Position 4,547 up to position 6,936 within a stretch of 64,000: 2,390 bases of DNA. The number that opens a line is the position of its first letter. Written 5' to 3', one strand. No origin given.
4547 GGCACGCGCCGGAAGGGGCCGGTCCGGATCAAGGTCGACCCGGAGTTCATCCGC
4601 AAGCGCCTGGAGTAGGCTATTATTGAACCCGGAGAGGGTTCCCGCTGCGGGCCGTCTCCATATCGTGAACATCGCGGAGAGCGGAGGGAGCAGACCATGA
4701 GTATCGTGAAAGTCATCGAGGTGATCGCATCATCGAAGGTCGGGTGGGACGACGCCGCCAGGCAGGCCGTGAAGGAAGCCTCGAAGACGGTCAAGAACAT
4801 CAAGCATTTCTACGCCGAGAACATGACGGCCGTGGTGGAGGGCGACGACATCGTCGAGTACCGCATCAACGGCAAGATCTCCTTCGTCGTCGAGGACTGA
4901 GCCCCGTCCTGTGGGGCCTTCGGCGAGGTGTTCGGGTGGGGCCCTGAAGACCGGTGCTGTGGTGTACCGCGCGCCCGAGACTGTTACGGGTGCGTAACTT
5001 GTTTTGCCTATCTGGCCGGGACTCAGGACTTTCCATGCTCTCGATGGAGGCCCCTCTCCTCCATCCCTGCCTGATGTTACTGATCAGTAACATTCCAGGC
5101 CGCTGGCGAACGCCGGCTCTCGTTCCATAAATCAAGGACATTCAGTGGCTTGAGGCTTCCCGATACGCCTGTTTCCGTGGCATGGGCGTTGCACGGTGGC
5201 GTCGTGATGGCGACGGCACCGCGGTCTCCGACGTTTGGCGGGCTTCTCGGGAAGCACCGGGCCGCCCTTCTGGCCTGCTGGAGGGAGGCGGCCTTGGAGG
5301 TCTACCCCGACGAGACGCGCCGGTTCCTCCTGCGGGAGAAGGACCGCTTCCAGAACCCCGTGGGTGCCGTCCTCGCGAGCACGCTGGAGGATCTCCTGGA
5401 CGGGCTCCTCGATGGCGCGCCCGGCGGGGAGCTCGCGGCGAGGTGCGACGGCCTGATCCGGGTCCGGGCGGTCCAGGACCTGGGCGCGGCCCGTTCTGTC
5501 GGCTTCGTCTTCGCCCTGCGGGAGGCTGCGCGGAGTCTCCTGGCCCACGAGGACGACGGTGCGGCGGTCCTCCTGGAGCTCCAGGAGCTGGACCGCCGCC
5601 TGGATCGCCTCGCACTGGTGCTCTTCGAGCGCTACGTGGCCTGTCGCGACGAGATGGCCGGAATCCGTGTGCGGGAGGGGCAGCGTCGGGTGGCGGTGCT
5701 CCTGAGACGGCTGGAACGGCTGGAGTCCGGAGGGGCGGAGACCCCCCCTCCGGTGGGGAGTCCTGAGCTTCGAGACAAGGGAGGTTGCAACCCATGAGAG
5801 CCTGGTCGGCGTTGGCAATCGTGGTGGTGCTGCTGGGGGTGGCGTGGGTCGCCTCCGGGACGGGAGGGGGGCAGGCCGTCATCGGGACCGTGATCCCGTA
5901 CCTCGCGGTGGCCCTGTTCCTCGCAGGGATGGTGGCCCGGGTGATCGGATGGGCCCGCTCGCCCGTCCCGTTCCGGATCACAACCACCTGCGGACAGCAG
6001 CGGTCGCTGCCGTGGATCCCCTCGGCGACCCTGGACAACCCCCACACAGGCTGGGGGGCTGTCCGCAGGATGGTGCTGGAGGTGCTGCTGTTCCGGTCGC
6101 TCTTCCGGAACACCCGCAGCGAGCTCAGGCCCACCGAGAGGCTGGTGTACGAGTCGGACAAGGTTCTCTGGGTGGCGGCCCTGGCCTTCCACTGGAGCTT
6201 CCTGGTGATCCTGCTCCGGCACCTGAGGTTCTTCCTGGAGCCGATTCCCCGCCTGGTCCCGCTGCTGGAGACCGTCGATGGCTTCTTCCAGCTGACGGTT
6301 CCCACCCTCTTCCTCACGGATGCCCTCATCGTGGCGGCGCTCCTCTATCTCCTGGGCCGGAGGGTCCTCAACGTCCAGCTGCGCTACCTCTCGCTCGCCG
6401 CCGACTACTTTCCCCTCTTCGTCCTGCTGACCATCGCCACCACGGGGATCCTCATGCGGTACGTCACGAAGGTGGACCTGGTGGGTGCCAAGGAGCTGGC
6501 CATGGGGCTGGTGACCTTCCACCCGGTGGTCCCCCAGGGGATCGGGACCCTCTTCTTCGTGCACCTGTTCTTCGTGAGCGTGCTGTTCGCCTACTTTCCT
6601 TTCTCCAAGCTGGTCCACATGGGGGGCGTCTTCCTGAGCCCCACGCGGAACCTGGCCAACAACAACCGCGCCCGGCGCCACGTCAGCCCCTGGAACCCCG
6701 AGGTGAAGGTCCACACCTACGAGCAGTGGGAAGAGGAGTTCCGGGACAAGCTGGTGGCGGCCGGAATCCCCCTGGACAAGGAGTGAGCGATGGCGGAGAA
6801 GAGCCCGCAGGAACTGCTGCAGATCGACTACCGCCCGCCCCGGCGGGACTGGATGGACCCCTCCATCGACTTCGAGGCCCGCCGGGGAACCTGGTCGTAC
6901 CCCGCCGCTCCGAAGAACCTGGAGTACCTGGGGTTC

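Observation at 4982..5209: Sigma-54 promoter with twin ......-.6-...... palindromes in front of dsrMKJOP, and a near-leaderless first gene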

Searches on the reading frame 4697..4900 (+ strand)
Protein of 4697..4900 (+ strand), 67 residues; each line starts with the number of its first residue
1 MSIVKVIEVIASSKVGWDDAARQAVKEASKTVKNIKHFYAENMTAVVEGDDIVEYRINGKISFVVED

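Call 5: search_protein_families(library=pfam, proteins=[window:4697-4900:+], max_evalue=0.01)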
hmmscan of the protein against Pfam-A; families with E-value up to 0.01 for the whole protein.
window:4697-4900:+ (67 aa): 1 family
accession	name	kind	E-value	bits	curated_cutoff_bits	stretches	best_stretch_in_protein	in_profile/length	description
PF07311.17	Dodecin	-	3.8e-22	78.8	22.5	1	3-66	1-64/64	Dodecin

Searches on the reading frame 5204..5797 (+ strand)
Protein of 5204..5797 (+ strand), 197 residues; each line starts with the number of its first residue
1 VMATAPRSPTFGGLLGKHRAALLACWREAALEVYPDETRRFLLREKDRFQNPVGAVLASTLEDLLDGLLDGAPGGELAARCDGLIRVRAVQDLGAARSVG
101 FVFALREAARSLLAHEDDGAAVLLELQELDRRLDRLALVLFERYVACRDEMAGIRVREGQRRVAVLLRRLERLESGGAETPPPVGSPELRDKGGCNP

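Call 5: search_protein_families(library=pfam, proteins=[window:5204-5797:+], max_evalue=0.01)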
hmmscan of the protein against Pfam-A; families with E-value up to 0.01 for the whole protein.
window:5204-5797:+ (197 aa): 1 family
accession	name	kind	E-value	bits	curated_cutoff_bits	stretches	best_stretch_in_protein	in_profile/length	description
PF14361.12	RsbRD_N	-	2.9e-14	54.1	24.3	1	14-113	4-103/104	RsbT co-antagonist protein rsbRD N-terminal domain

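Call 29: find_homologous_proteins(query=window:5207-5797:+, max_evalue=1e-10)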
Query window:5207-5797:+ (196 aa): 6 proteins with E <= 1e-10 among 3948 candidates.
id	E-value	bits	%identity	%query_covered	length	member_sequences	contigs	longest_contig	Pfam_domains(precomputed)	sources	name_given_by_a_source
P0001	2.9e-99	348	100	85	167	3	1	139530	PF14361.13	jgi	-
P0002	3.7e-68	247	71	91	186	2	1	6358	PF14361.13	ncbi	-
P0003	1.0e-40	157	51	87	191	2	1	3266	PF14361.13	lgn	-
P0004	1.5e-34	137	46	92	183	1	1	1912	PF14361.13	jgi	jgi:hypothetical protein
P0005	1.3e-21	95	38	80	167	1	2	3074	PF14361.13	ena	-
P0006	2.0e-21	95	31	83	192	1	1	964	PF14361.13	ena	-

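Call 31: find_encoding_contigs(protein=P0002, flank=6000, max_places=4)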
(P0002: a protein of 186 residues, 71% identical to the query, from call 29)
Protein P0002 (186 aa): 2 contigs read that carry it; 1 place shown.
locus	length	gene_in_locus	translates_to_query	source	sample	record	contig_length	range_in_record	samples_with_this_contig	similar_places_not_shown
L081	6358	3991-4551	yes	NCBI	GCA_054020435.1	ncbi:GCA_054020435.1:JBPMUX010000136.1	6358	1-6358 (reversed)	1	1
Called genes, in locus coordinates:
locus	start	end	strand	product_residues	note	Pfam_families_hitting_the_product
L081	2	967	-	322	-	?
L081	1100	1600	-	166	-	PF09917:DUF2147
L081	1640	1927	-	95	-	-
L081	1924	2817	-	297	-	PF00582:Usp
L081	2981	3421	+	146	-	PF07238:PilZ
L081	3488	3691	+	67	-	PF07311:Dodecin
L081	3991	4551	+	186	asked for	PF14361:RsbRD_N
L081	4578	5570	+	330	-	PF02665:Nitrate_red_gam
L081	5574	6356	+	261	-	?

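Call 32: find_encoding_contigs(protein=P0003, flank=6000, max_places=4)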
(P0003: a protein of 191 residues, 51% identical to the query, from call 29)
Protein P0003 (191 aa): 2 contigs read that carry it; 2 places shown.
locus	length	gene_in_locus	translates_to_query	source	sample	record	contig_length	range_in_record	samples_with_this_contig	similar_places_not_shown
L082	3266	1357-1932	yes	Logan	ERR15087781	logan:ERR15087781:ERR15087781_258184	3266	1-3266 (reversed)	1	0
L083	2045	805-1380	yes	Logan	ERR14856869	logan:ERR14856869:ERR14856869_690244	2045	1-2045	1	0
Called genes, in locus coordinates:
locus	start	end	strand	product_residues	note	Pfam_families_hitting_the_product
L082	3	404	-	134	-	?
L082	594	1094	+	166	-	PF07238:PilZ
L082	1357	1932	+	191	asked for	PF14361:RsbRD_N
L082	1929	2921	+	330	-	PF02665:Nitrate_red_gam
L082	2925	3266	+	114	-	?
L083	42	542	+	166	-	PF07238:PilZ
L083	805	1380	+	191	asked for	PF14361:RsbRD_N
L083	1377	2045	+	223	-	?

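Call 33: find_encoding_contigs(protein=P0004, flank=6000, max_places=4)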
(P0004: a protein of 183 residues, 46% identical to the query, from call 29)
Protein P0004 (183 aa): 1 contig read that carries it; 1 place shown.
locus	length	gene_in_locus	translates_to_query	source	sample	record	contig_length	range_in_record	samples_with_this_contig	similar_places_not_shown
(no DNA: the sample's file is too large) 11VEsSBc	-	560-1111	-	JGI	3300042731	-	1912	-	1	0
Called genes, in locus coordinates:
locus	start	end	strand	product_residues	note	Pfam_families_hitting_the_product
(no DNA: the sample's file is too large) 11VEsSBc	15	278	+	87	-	PF04358:DsrC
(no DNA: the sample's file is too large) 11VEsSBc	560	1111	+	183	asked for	PF14361:RsbRD_N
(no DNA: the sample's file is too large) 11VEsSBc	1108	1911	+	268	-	?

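Call 58: search_protein_families(library=ncbifam, proteins=[window:5207-5797:+], max_evalue=0.001)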
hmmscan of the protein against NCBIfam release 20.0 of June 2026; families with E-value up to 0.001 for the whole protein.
window:5207-5797:+ (196 aa): 0 families

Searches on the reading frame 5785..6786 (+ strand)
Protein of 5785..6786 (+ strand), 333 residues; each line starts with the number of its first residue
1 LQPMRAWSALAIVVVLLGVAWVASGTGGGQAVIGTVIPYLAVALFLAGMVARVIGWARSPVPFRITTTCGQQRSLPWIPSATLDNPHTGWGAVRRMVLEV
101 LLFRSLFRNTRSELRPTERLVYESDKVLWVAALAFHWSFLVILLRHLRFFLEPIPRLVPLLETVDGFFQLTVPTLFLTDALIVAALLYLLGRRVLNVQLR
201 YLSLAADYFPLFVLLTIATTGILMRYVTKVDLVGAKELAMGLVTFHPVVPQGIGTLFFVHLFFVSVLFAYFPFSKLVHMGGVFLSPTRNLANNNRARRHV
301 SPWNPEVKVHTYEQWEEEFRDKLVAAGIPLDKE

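Call 5: search_protein_families(library=pfam, proteins=[window:5785-6786:+], max_evalue=0.01)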
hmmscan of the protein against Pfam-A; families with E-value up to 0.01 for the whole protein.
window:5785-6786:+ (333 aa): 1 family
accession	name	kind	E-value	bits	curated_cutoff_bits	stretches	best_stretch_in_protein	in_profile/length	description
PF02665.19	Nitrate_red_gam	-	9.4e-16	58.5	22.9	1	97-279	12-199/217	Nitrate reductase gamma subunit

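Call 19: find_related_loci(query=window:5785-6786:+, collection=genome_contigs, flank=4000)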
Query window:5785-6786:+ (333 aa) in genome_contigs; peptide patterns used: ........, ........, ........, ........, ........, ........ (x = any residue, [..] = any of these).
554 stretches matched a pattern; 476 encode a relative of the query (tblastn E <= 1e-3); the best 80 are kept; 80 distinct loci.
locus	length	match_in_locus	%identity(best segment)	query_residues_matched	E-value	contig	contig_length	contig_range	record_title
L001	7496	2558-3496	77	21-333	4e-151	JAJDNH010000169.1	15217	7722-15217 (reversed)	MAG: Acidobacteria bacterium isolate ALJrbin.24 k141_9386899, whole genome shotgun sequence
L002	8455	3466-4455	62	4-333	2e-139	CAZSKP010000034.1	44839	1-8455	MAG TPA_asm: uncultured bacterium isolate binchicken_co294_12 genome assembly, contig: NODE_1230_length_44839_cov_7.2974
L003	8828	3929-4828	66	34-333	5e-137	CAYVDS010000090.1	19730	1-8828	MAG TPA_asm: uncultured bacterium isolate binchicken_co232_148 genome assembly, contig: NODE_5308_length_19730_cov_4.455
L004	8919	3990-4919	64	24-333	1e-136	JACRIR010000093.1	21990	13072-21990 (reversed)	MAG: Candidatus Poribacteria bacterium isolate NC_groundwater_1808_Pr3_B-0.1um_54_35 SR-2_scaffold_141_1024395, whole ge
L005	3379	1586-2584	60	4-333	2e-140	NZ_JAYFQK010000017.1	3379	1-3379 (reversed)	MAG: Desulfitobacterium sp. isolate CA_182 c_CA_000000015477, whole genome shotgun sequence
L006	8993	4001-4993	60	2-333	2e-135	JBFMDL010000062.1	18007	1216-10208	MAG: Nitrospirota bacterium isolate MAG218 MAG218_62, whole genome shotgun sequence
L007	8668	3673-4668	59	2-333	4e-135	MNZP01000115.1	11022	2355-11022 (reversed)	MAG: Syntrophaceae bacterium CG2_30_49_12 cg2_3.0_scaffold_5931_c, whole genome shotgun sequence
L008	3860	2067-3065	60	4-333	2e-138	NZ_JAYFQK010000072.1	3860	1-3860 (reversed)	MAG: Desulfitobacterium sp. isolate CA_182 c_CA_000000016050, whole genome shotgun sequence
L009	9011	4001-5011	61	2-332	2e-134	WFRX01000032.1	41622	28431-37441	MAG: bacterium isolate S015_6 k151_1071259, whole genome shotgun sequence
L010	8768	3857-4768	64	30-333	2e-134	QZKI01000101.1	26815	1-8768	MAG: Candidatus Abyssobacteria bacterium SURF_17 Ga0104751_1002703, whole genome shotgun sequence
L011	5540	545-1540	61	4-333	3e-134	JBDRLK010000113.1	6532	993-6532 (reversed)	MAG: Pseudomonadota bacterium isolate MEGAHIT-group-1.774 k141_6303368, whole genome shotgun sequence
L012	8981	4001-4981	59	9-333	4e-134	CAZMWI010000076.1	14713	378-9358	MAG TPA_asm: uncultured Ignavibacteriaceae bacterium isolate SRP214966_co3_100 genome assembly, contig: NODE_6205_length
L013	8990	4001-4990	60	4-333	7e-134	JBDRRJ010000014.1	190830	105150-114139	MAG: Pseudomonadota bacterium isolate MEGAHIT-group-2.91 k141_221103, whole genome shotgun sequence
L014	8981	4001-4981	58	9-333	3e-133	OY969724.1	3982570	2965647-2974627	MAG: uncultured candidate division Zixibacteria bacterium isolate MFD02416.bin.2.48 genome assembly, chromosome: 1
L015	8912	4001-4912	62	30-333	7e-132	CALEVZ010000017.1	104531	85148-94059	MAG: uncultured bacterium isolate R1_Bin_METABAT__272_1 genome assembly, contig: c_000000390968, whole genome shotgun se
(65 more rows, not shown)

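Call 43: find_related_loci(query=window:5785-6786:+, collection=metagenome_contigs, flank=2500)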
Query window:5785-6786:+ (333 aa) in metagenome_contigs; peptide patterns used: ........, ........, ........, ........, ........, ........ (x = any residue, [..] = any of these).
599 stretches matched a pattern (row limit reached: there are more); 457 encode a relative of the query (tblastn E <= 1e-3); the best 80 are kept; 80 distinct loci.
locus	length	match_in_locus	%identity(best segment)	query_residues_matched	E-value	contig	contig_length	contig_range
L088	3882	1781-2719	77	21-333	4e-156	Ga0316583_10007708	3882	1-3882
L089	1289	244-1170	69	25-333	8e-152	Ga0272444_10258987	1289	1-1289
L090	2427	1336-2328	66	2-332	1e-146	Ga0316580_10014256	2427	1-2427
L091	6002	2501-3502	63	4-332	1e-137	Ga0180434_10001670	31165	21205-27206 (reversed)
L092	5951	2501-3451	63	12-333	4e-137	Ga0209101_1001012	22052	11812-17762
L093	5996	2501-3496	59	2-333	2e-135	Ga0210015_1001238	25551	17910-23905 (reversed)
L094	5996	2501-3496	59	2-333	2e-135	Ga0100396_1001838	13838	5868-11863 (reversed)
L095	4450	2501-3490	60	2-333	1e-135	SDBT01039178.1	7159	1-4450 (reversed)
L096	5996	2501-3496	59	2-333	2e-135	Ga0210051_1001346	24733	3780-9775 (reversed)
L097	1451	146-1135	60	4-333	1e-147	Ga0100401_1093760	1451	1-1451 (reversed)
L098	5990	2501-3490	59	2-333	5e-135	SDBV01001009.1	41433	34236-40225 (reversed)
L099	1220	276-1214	68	21-333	7e-148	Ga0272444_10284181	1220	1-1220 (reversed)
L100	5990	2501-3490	61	4-333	1e-134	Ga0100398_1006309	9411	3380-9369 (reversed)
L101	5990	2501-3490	61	4-333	2e-134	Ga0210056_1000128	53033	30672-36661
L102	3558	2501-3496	58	2-333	4e-135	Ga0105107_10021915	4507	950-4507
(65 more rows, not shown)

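Call 82: find_homologous_proteins(query=window:5785-6786:+, max_evalue=1e-80)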
Query window:5785-6786:+ (333 aa): 7939 proteins with E <= 1e-80 among 8000 candidates; the best 120 are listed.
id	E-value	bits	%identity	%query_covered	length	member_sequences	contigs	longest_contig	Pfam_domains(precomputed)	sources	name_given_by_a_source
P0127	2.0e-214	729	100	99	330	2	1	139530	PF02665.20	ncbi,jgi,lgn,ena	-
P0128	1.7e-187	641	87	99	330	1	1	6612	PF02665.20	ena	-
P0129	2.3e-166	571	76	99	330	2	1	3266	PF02665.20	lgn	-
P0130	5.2e-165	567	76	94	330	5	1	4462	PF02665.20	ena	-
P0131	9.8e-163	559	75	99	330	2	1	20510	PF02665.20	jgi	jgi:[DsrC]-trisulfide reductase subunit M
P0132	9.0e-151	520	71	99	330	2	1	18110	PF02665.20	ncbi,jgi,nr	ncbi:MAG: menaquinol oxidoreductase [Acidobacteria bacterium]|nr:menaquinol oxidoreductase [Acidobac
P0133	6.3e-150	517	71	99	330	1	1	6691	PF02665.20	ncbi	-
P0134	7.4e-150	517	70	99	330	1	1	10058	PF02665.20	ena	-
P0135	7.6e-149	514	70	99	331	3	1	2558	PF02665.20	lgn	-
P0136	3.1e-148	512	67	99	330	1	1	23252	PF02665.20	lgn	-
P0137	7.3e-148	510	70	99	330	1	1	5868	PF02665.20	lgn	-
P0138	1.1e-147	510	69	99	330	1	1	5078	PF02665.20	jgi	jgi:nitrate reductase gamma subunit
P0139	1.6e-147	509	68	99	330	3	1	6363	PF02665.20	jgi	jgi:nitrate reductase gamma subunit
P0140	7.6e-147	507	69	99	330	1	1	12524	PF02665.20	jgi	-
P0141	4.8e-146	504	69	99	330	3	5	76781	PF02665.20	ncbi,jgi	jgi:nitrate reductase gamma subunit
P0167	4.5e-141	488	65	94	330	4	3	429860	PF02665.20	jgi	jgi:nitrate reductase gamma subunit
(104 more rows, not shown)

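Call 83: find_encoding_contigs(protein=P0128, flank=3000, max_places=2)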
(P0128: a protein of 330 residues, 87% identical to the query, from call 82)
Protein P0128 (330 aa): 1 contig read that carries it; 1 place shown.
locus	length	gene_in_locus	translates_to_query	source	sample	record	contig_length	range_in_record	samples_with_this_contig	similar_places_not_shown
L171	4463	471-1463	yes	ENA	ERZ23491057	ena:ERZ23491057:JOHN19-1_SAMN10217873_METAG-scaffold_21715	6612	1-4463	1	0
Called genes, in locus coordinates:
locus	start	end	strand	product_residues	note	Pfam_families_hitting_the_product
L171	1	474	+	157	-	?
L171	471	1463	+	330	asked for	PF02665:Nitrate_red_gam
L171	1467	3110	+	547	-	PF13237:Fer4_10 (faint), PF13183:Fer4_8, PF13534:Fer4_17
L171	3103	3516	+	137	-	-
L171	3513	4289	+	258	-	PF12837:Fer4_6 (faint), PF13247:Fer4_11, PF00037:Fer4 (weak), PF13237:Fer4_10 (weak), PF12838:Fer4_7, PF13187:Fer4_9, PF13247:Fer4_11 (weak)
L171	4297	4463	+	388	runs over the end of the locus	PF03916:NrfD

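Call 84: find_encoding_contigs(protein=P0131, flank=3000, max_places=2)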
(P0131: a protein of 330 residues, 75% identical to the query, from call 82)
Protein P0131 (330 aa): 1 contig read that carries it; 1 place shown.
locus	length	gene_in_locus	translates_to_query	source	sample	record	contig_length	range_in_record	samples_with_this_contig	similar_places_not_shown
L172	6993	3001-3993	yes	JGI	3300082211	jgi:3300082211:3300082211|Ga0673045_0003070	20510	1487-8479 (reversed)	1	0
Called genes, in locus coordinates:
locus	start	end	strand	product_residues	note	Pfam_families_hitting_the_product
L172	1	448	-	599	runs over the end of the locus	PF04055:Radical_SAM (weak)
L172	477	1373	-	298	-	PF00582:Usp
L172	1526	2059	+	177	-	PF07238:PilZ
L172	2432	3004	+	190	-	PF14361:RsbRD_N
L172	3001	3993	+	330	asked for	PF02665:Nitrate_red_gam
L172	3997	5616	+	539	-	PF13187:Fer4_9 (faint), PF12797:Fer4_2 (faint), PF12838:Fer4_7 (faint), PF13237:Fer4_10 (faint), PF13183:Fer4_8, PF13534:Fer4_17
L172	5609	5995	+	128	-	-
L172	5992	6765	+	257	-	PF13237:Fer4_10 (faint), PF12837:Fer4_6 (faint), PF13187:Fer4_9 (weak), PF13247:Fer4_11, PF00037:Fer4 (weak), PF12838:Fer4_7, PF13187:Fer4_9 (weak), PF13247:Fer4_11 (weak)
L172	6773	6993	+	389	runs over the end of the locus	PF03916:NrfD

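Call 85: find_encoding_contigs(protein=P0141, flank=3000, max_places=3)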
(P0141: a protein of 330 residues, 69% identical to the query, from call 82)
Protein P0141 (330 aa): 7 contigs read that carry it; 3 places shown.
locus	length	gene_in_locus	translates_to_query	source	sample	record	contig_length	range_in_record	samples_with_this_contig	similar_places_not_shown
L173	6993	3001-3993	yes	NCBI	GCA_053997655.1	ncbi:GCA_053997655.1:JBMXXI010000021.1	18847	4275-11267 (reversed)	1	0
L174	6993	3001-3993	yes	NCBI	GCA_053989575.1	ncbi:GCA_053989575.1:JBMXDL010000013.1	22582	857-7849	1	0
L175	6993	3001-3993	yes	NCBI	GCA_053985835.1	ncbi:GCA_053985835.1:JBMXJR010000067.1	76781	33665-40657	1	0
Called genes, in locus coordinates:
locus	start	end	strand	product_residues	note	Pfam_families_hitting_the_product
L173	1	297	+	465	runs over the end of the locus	PF01656:CbiA, PF13500:AAA_26, PF07685:GATase_3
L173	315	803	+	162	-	-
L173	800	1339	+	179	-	PF12895:ANAPC3 (faint), PF13428:TPR_14 (faint), PF13414:TPR_11 (faint), PF13424:TPR_12 (faint), PF13432:TPR_16 (weak), PF00515:TPR_1, PF07719:TPR_2 (weak), PF13181:TPR_8 (weak), +4 more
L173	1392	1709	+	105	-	PF04358:DsrC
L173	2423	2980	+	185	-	PF14361:RsbRD_N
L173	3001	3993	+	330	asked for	PF02665:Nitrate_red_gam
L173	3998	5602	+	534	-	PF13183:Fer4_8, PF13534:Fer4_17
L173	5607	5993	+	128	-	-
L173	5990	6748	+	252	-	PF12837:Fer4_6 (faint), PF13534:Fer4_17 (faint), PF13247:Fer4_11, PF00037:Fer4 (weak), PF13237:Fer4_10 (weak), PF12838:Fer4_7 (weak), PF13187:Fer4_9 (weak), PF13247:Fer4_11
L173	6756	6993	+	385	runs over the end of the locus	PF03916:NrfD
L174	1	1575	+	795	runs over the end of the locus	PF00989:PAS (weak), PF08448:PAS_4, PF00512:HisKA, PF02518:HATPase_c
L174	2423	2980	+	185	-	PF14361:RsbRD_N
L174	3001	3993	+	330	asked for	PF02665:Nitrate_red_gam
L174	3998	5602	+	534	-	PF13183:Fer4_8, PF13534:Fer4_17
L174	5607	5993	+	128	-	-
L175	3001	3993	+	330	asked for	PF02665:Nitrate_red_gam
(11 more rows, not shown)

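Call 86: find_encoding_contigs(protein=P0167, flank=3000, max_places=3)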
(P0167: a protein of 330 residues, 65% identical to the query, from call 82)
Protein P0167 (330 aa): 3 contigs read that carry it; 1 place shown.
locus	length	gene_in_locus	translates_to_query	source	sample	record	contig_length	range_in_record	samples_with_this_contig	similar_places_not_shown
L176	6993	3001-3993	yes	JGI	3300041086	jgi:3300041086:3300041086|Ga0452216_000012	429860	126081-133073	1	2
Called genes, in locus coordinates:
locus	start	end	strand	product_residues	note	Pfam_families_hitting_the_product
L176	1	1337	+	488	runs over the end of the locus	PF01656:CbiA, PF13500:AAA_26, PF07685:GATase_3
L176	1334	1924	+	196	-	PF13424:TPR_12 (faint), PF13428:TPR_14 (faint), PF13432:TPR_16, PF14559:TPR_19 (faint), PF00515:TPR_1, PF07719:TPR_2, PF13181:TPR_8, PF13414:TPR_11 (weak), +2 more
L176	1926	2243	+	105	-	PF04358:DsrC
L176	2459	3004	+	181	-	PF14361:RsbRD_N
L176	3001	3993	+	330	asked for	PF02665:Nitrate_red_gam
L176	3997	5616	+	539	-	PF13187:Fer4_9 (faint), PF12797:Fer4_2 (faint), PF12838:Fer4_7 (faint), PF13237:Fer4_10 (faint), PF13183:Fer4_8, PF13534:Fer4_17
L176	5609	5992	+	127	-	-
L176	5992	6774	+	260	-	PF12838:Fer4_7 (faint), PF13237:Fer4_10 (faint), PF13187:Fer4_9 (faint), PF13247:Fer4_11, PF00037:Fer4 (weak), PF13247:Fer4_11 (weak)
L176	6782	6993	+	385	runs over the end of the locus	PF03916:NrfD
